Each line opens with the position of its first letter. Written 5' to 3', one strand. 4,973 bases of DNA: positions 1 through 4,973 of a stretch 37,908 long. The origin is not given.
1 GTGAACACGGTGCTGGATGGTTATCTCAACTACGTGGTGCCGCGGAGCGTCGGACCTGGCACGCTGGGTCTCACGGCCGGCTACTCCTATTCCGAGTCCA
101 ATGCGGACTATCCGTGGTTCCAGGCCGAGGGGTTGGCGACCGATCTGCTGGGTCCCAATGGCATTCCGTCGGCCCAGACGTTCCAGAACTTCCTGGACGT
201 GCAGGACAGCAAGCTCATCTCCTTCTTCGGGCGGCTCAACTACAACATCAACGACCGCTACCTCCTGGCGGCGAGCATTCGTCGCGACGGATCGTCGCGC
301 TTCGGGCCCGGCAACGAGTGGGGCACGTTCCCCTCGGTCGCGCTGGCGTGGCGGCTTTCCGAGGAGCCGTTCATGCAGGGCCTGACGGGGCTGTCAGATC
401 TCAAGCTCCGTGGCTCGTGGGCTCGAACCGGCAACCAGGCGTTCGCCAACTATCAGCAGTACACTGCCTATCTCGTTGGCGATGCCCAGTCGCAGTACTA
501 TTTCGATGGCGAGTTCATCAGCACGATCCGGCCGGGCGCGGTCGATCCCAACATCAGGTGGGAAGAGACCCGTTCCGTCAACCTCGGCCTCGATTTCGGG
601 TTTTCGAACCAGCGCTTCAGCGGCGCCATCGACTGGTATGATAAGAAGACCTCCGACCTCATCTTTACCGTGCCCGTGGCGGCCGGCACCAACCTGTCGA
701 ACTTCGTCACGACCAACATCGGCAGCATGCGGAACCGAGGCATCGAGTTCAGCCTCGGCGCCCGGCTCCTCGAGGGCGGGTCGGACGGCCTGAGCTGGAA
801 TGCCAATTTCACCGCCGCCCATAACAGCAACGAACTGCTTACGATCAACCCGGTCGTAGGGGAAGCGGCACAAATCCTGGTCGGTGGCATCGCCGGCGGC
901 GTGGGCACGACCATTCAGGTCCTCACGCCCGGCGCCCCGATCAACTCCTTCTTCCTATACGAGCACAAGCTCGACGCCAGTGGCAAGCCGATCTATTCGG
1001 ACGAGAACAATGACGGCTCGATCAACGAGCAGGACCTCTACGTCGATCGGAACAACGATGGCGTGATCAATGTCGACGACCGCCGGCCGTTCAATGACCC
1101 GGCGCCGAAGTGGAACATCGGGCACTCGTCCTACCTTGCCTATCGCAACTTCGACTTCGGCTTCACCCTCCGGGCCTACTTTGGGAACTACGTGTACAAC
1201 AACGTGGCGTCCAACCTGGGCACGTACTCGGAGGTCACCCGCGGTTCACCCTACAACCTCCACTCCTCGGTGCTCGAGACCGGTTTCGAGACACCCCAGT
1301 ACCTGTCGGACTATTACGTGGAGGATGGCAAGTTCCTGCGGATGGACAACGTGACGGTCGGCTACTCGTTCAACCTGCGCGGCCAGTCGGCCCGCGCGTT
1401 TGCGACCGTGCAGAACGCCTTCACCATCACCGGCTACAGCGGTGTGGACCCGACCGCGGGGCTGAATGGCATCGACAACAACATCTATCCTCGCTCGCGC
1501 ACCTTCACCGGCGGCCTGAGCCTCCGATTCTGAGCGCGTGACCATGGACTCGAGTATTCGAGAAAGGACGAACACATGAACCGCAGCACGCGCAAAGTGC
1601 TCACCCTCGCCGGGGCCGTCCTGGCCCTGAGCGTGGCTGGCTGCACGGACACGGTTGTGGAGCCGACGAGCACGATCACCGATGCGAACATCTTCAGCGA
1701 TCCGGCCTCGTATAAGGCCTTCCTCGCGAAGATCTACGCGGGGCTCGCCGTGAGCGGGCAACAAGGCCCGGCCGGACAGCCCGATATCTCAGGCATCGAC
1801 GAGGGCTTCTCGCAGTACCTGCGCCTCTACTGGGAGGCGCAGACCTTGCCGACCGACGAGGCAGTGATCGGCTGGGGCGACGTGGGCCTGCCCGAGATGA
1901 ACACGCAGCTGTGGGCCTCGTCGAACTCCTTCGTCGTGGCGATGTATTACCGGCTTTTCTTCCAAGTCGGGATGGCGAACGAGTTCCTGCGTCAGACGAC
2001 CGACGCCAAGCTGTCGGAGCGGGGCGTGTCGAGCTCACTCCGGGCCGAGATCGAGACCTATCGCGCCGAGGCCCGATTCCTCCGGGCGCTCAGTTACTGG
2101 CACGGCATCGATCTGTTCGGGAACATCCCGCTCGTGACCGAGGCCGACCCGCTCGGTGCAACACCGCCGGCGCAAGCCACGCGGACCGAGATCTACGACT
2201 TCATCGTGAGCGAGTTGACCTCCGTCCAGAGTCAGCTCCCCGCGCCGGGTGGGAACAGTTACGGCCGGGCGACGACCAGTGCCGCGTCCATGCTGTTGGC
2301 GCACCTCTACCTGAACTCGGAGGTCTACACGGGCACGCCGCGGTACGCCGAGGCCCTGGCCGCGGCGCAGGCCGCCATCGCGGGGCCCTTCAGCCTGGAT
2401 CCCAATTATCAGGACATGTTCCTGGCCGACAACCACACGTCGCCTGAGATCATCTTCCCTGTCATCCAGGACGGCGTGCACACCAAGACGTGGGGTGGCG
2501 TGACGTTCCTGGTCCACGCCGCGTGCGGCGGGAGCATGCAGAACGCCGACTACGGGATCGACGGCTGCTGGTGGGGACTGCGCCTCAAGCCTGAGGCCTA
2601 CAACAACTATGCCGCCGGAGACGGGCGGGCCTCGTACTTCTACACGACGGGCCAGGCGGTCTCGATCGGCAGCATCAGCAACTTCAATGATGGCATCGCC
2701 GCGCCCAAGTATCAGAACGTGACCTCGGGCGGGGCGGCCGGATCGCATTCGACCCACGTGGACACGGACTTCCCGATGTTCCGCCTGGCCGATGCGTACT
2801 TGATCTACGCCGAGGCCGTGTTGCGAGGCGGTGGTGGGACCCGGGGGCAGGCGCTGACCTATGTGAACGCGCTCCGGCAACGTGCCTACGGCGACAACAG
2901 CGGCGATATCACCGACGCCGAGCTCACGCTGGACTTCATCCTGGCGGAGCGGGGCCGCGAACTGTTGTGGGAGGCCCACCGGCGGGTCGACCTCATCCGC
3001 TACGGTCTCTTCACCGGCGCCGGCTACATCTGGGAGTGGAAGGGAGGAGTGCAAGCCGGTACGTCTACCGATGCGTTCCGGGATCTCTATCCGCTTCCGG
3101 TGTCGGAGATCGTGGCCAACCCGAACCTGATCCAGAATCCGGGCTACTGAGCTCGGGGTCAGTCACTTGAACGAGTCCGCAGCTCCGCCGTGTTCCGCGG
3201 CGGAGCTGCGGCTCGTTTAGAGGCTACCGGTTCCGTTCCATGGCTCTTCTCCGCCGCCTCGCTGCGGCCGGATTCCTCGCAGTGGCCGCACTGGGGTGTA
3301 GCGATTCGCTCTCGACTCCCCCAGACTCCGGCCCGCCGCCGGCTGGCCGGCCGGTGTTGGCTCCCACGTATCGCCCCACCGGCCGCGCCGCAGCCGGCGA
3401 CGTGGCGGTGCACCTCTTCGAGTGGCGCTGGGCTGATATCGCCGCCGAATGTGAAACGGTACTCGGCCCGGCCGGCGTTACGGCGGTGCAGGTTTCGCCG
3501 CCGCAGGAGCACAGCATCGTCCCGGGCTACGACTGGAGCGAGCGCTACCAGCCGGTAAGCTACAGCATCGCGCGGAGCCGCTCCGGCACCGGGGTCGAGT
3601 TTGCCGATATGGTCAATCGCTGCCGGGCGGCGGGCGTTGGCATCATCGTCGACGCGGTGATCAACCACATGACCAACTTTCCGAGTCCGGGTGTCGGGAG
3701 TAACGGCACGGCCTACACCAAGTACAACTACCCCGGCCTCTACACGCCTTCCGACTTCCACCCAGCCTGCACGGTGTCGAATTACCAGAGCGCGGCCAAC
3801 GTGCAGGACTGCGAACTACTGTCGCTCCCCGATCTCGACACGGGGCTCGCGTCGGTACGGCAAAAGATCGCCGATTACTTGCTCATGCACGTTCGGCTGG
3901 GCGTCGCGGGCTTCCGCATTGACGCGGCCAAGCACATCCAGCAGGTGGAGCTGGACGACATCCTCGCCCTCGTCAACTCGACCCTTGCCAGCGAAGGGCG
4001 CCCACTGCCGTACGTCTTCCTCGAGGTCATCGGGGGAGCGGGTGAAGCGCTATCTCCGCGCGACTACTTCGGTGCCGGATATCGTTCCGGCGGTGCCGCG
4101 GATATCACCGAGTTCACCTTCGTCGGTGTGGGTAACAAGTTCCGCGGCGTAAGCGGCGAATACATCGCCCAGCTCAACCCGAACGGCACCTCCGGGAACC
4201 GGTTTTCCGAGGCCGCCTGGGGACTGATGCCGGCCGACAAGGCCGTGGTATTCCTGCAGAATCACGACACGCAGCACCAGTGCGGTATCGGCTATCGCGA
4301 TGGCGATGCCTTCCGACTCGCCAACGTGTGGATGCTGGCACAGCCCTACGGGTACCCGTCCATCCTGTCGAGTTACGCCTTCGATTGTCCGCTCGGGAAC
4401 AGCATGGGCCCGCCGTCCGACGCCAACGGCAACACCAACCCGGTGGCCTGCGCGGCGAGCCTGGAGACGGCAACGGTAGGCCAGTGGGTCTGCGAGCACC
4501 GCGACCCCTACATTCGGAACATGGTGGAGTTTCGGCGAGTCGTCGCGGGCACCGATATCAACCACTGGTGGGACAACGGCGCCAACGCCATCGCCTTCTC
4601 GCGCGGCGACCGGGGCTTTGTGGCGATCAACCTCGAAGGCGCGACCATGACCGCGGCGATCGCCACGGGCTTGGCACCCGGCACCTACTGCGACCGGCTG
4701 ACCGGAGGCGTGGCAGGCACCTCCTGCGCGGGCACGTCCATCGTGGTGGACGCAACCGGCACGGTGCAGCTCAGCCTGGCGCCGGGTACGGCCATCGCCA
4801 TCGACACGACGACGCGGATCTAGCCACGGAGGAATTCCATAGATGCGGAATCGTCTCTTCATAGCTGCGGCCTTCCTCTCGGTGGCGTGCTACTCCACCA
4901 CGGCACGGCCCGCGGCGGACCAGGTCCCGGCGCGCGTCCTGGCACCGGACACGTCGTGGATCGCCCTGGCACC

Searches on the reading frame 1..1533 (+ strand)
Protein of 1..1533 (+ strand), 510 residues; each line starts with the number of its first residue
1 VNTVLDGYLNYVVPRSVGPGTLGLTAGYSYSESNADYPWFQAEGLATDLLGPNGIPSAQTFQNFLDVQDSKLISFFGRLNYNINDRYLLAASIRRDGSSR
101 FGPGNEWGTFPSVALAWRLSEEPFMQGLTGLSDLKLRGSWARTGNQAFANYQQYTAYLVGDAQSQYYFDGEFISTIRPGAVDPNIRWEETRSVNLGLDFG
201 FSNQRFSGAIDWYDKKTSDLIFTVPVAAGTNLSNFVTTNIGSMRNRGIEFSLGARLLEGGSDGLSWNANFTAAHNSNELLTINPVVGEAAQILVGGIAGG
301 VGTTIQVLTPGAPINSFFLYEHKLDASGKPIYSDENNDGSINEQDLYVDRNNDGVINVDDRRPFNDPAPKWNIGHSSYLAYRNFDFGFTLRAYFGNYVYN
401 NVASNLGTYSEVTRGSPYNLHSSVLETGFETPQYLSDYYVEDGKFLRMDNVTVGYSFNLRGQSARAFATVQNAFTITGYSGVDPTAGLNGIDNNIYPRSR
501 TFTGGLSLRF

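Call 15: search_protein_families(library=pfam, proteins=[window:1-1533:+], max_evalue=0.01)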
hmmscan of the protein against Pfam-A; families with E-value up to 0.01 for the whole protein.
window:1-1533:+ (510 aa): 1 family
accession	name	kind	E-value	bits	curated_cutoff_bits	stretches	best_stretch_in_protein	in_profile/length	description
PF00593.30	TonB_dep_Rec_b-barrel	-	1.5e-26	94.7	27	1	21-272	133-347/436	TonB dependent receptor-like, beta-barrel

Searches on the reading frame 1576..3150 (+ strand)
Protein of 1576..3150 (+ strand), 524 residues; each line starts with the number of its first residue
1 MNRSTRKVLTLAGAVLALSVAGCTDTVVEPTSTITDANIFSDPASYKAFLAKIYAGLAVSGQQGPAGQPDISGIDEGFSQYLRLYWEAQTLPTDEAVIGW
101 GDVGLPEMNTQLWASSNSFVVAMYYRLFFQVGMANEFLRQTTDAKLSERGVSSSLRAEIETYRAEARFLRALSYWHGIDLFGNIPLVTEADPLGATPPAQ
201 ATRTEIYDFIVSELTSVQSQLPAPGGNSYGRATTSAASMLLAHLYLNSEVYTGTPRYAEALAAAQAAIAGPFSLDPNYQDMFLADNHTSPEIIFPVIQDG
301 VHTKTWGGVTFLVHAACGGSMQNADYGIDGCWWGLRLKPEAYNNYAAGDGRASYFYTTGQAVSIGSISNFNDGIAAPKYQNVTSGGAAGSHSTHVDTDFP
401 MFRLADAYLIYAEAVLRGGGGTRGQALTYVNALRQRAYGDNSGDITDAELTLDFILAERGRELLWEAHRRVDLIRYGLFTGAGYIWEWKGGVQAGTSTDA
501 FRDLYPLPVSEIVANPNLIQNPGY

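Call 15: search_protein_families(library=pfam, proteins=[window:1576-3150:+], max_evalue=0.01)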
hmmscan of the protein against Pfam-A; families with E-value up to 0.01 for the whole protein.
window:1576-3150:+ (524 aa): 3 families
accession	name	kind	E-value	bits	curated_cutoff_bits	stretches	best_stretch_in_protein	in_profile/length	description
PF07980.17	SusD_RagB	-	1.1e-31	111.1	23.1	1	370-524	129-297/297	SusD family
PF14322.12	SusD-like_3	-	2.5e-12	47.9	27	1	110-246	64-191/191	Starch-binding associating with outer membrane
PF12771.13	SusD-like_2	-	1.4e-07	31.1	27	1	155-221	84-150/415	Starch-binding associating with outer membrane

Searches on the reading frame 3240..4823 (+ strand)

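Call 15: search_protein_families(library=pfam, proteins=[window:3240-4823:+], max_evalue=0.01)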
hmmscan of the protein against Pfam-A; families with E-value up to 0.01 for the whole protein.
window:3240-4823:+ (527 aa): 2 families
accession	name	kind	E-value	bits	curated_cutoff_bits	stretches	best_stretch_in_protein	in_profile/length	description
PF02806.24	Alpha-amylase_C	-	6.5e-13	49.3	21.2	1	444-521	1-92/95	Alpha amylase, C-terminal all-beta domain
PF00128.31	Alpha-amylase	-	1.2e-11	45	22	1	79-236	32-196/446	Alpha amylase, catalytic domain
